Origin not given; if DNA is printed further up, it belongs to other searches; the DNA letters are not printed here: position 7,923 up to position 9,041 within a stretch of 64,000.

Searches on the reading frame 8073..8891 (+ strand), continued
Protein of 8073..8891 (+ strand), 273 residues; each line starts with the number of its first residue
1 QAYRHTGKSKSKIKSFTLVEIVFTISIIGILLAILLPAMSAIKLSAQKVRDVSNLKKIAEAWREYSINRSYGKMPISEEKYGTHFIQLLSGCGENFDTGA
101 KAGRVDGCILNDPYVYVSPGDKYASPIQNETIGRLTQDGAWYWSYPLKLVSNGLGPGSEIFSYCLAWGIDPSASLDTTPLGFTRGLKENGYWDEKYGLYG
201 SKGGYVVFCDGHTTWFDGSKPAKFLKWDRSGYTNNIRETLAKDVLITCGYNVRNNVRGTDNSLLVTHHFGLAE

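Call 63: search_solved_structures(query=A4, max_evalue=1)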
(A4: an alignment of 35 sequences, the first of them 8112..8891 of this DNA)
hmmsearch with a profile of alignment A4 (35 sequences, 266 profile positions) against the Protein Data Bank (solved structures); distinct sequences matched with E-value up to 1: 27.
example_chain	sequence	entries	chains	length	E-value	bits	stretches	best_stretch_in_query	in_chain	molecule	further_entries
7tgg_A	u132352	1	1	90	3.2e-11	46.3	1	7-68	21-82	Geopilin domain 1 protein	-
9egp_A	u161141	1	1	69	2.4e-10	43.4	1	8-68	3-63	Geopilin domain 1 protein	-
8tj2_C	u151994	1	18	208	2.2e-09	40.3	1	16-78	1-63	Type IV major pilin protein PilA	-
8pfb_G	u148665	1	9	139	5.9e-09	38.9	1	16-96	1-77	Type IV pilin PilE1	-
2m7g_A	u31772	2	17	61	1e-08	38.1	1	16-68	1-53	Geopilin domain 1 protein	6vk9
9laa_A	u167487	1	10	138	2.7e-08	36.7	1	8-45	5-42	Type IV pilin protein PilA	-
2hi2_A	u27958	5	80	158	1.8e-07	34.1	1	16-77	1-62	Fimbrial protein | PilA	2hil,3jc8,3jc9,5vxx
8p3b_A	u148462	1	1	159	1.9e-07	34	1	16-78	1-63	Fimbrial protein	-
1ay2_A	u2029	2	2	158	1.9e-07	33.9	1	16-74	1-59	TYPE 4 PILIN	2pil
5kua_A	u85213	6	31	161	2.4e-07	33.7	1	16-74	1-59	pilin | Neisseria meningitidis PilE variant SB-GATDH | Neisseria meningitidis PilE, SB-DATDH variant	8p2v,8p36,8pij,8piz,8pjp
1oqw_A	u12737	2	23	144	1.6e-06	30.9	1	16-76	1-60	Fimbrial protein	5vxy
5wda_A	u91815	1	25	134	2.2e-06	30.5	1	16-74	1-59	General secretion pathway protein G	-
8tob_GA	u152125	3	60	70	3.1e-06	30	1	17-65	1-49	Fimbrial protein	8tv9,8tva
8qqj_J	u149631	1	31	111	3.6e-06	29.8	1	16-69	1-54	Type IV narrow pilus major component PilA5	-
6xxe_A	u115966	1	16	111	3.8e-06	29.7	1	16-69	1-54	Uncharacterized protein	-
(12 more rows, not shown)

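Call 66: predict_structure(alignment_id=A4)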
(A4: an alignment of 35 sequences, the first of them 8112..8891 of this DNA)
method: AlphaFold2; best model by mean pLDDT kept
length: 260 residues; sequences in the alignment: 35
mean_pLDDT: 93.8   pTM: 0.88
mean pLDDT of the five models: 93.8, 93.0, 92.7, 92.5, 92.2
residues with pLDDT >= 90: 213; 70-90: 41; 50-70: 6; < 50: 0
segments of 3 or more residues with pLDDT < 50: none
pLDDT, mean of each block of 10 residues (from residue 1): 80 93 90 96 99 95 92 91 71 88 97 97 83 96 97 98 98 98 97 99 98 98 98 97 96 97
secondary structure, 60 per line:
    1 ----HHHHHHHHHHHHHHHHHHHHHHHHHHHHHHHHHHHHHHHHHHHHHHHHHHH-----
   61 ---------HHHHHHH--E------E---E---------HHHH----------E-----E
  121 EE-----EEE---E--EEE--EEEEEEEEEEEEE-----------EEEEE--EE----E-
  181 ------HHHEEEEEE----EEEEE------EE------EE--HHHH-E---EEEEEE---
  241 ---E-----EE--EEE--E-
elements in order: H5-55 H70-76 H100-103 E120-122 E128-130 E137-139 E142-154 E166-170 E190-195 E200-204 H223-226 E232-237 E254-256

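Call 69: fold_search(model_id=the predicted structure, library=pdb)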
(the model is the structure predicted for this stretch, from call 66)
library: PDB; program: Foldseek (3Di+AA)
matches with E <= 10: 137; with E <= 0.001: 0
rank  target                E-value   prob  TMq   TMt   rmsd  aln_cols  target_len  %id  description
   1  6z2c_B                6.2e-01  0.02  0.12  0.16   9.6       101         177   13  Engineered lipocalin C3A5 in complex with a transition state analog (released 2021-05-26)
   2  8q3i_C                7.4e-01  0.03  0.12  0.04  13.8       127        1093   11  Mycobacterium smegmatis RNA polymerase in complex with HelD, SigA and RbpA in State I (released 2024-08-14)
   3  6z2c_A                1.2e+00  0.02  0.11  0.14   8.8        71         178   14  Engineered lipocalin C3A5 in complex with a transition state analog (released 2021-05-26)
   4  6z2c_C                1.2e+00  0.02  0.11  0.14   8.8        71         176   14  Engineered lipocalin C3A5 in complex with a transition state analog (released 2021-05-26)
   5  2qc5                  1.3e+00  0.02  0.13  0.12  14.9       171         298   18  Streptogramin B lyase structure (released 2008-10-14)
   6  8r3m_C                2.0e+00  0.02  0.13  0.04  12.6       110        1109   13  Mycobacterium smegnatis RNA polymerase transcription initiation complex with SigmaA, RbpA, HelD N-terminal, CO and PCh (released 2024-10-02)
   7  2z2o_A                2.1e+00  0.01  0.12  0.11  15.3       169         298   12  Crystal Structure of apo virginiamycin B lyase from Staphylococcus aureus (released 2007-06-19)
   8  7fdp_B                2.1e+00  0.01  0.09  0.07  13.2       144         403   14  Crystal structure of PirB insecticidal protein from Photorhabdus akhurstii (released 2022-07-20)
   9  7rxq_A                2.4e+00  0.02  0.12  0.12  12.7        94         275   16  Crystal structure of junctophilin-2 in complex with a CaV1.1 peptide (released 2022-02-23)
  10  1wlc                  2.4e+00  0.01  0.11  0.16  13.7       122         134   10  Congerin II Y16S/T88I double mutant (released 2005-06-07)
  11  3dlm                  2.4e+00  0.01  0.10  0.11  13.6       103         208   11  Crystal structure of Tudor domain of human Histone-lysine N-methyltransferase SETDB1 (released 2008-08-12)
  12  7fdp_A                2.4e+00  0.01  0.09  0.07  13.2       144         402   14  Crystal structure of PirB insecticidal protein from Photorhabdus akhurstii (released 2022-07-20)
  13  8qti_C                2.6e+00  0.02  0.13  0.04  14.1       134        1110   10  Mycobacterium smegnatis RNAP open promoter complex with SigmaA and RbpA (released 2024-10-02)
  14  6kon_C                2.8e+00  0.03  0.12  0.04   9.6        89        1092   11  Mycobacterium tuberculosis initial transcription complex comprising sigma H and 5'-OH RNA of 5 nt (released 2020-03-11)
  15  9uo9                  2.8e+00  0.01  0.10  0.10  12.4        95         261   14  Structure of mouse Junctophilin-2 (released 2026-01-21)
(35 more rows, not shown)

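Call 77: search_protein_families(library=ncbifam, alignment_id=A4, max_evalue=0.01)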
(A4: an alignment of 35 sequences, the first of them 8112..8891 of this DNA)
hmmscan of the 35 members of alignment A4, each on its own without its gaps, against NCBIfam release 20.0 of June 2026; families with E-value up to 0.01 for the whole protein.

A. member 1, window:8112-8891:+ (260 aa): 4 families
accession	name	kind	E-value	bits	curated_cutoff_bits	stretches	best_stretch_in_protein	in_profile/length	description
TIGR01710.1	typeII_sec_gspG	equivalog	8.9e-06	25.8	88.85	1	2-66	2-64/134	type II secretion system major pseudopilin GspG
NF040999.1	pilin_ComGC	equivalog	0.00041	20.5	75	1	1-56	2-57/84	competence type IV pilus major pilin ComGC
NF041775.1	typeIV_PilA_Myxo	equivalog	0.0026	17.7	400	1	2-50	12-60/214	type IV pilin protein PilA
NF041013.1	T4P_ComGE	equivalog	0.0047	17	49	1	1-59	4-63/83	competence type IV pilus minor pilin ComGE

B. families by the number of members that match (of 35 scanned): 19 families
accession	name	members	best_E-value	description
NF041775.1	typeIV_PilA_Myxo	33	5.3e-08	type IV pilin protein PilA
TIGR01710.1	typeII_sec_gspG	33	6.4e-08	type II secretion system major pseudopilin GspG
NF040999.1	pilin_ComGC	31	5.7e-07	competence type IV pilus major pilin ComGC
NF007862.0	PRK10574.1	29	7e-06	prepilin peptidase-dependent pilin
NF041013.1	T4P_ComGE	28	1.1e-06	competence type IV pilus minor pilin ComGE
TIGR02596.1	TIGR02596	19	2.6e-05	Verru_Chthon cassette protein D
TIGR02532.1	IV_pilin_GFxxxE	13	1.5e-08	prepilin-type N-terminal cleavage/methylation domain-containing protein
NF040982.1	ComGD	10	8.9e-05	competence type IV pilus minor pilin ComGD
TIGR01708.2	typeII_sec_gspH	7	3.1e-06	type II secretion system minor pseudopilin GspH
NF041002.1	pilin_ComGF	6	0.002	competence type IV pilus minor pilin ComGF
NF047828.1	T3SSXpsI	5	0.00064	type II secretion system protein XpsI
TIGR01707.1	gspI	3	0.0072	type II secretion system minor pseudopilin GspI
TIGR04294.2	pre_pil_HX9DG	2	0.0031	H-X9-DG-CTERM domain-containing protein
NF038303.1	EPS_HpsB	1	1.7e-05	hormogonium polysaccharide secretion pseudopilin HpsB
NF003755.0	PRK05346.2-6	1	0.00051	Na(+)-translocating NADH-quinone reductase subunit C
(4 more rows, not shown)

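Call 78: list_cluster_members(proteins=[P0050, P0060, P0102, P0094, P0080, P0057, P0054, P0082, P0136, P0108])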
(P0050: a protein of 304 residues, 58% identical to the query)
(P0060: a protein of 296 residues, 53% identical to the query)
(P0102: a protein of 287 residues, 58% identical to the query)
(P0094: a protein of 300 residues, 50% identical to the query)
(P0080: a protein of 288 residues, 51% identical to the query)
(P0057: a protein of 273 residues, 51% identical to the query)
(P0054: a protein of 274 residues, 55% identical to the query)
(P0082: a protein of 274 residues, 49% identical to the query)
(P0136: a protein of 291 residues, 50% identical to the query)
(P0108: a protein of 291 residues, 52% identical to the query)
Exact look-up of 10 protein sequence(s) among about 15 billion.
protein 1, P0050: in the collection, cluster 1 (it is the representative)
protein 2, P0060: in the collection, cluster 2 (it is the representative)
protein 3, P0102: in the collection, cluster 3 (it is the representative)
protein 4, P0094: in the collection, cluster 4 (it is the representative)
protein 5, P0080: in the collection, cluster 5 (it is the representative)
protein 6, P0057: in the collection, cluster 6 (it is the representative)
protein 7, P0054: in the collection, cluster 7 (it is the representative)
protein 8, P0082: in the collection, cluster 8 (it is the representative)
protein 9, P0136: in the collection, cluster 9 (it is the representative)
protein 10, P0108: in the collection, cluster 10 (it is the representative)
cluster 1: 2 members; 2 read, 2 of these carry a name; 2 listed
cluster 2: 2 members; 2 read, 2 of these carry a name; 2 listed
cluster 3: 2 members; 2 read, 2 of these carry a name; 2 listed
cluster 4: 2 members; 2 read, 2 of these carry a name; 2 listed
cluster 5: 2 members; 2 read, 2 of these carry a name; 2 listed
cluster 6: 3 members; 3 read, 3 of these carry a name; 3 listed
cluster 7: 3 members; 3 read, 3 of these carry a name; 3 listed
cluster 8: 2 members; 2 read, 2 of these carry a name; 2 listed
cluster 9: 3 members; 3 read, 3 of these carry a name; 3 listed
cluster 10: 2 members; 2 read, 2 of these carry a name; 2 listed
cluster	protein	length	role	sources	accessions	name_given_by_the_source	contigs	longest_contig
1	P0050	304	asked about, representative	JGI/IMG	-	Tfp pilus assembly protein FimT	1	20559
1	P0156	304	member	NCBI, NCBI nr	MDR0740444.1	MAG: type II secretion system GspH family protein [Puniceicoccales bacterium] | type II secretion system GspH family protein [Puniceicoccales bacterium]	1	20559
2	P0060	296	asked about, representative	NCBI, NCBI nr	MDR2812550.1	MAG: prepilin-type N-terminal cleavage/methylation domain-containing protein ... | prepilin-type N-terminal cleavage/methylation domain-containing protein [Puniceicoccales ...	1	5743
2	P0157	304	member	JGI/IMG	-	type II secretory pathway pseudopilin PulG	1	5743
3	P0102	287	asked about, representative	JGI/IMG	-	type II secretory pathway pseudopilin PulG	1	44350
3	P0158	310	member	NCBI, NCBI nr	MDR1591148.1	MAG: prepilin-type N-terminal cleavage/methylation domain-containing protein ... | prepilin-type N-terminal cleavage/methylation domain-containing protein [Puniceicoccales ...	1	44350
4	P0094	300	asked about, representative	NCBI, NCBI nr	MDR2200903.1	MAG: prepilin-type N-terminal cleavage/methylation domain-containing protein ... | prepilin-type N-terminal cleavage/methylation domain-containing protein [Puniceicoccales ...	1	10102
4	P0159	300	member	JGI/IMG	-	hypothetical protein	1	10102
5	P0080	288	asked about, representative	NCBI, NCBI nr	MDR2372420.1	MAG: type II secretion system GspH family protein [Puniceicoccales bacterium] | type II secretion system GspH family protein [Puniceicoccales bacterium]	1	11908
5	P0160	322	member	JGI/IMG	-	hypothetical protein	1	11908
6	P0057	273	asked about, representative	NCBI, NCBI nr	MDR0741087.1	MAG: prepilin-type N-terminal cleavage/methylation domain-containing protein ... | prepilin-type N-terminal cleavage/methylation domain-containing protein [Puniceicoccales ...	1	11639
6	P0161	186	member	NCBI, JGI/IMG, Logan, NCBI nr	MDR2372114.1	MAG: hypothetical protein LBD60_03135 [Puniceicoccales bacterium] | hypothetical protein | hypothetical protein [Puniceicoccales bacterium]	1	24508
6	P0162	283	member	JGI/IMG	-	prepilin-type processing-associated H-X9-DG protein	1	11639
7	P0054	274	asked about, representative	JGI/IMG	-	prepilin-type processing-associated H-X9-DG protein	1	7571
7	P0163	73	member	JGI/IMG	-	type II secretory pathway pseudopilin PulG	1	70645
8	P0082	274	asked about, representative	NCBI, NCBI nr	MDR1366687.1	MAG: prepilin-type N-terminal cleavage/methylation domain-containing protein ... | prepilin-type N-terminal cleavage/methylation domain-containing protein [Puniceicoccales ...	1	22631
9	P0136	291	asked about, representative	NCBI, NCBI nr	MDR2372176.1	MAG: type II secretion system GspH family protein [Puniceicoccales bacterium] | type II secretion system GspH family protein [Puniceicoccales bacterium]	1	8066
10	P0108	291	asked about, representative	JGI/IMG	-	prepilin-type processing-associated H-X9-DG protein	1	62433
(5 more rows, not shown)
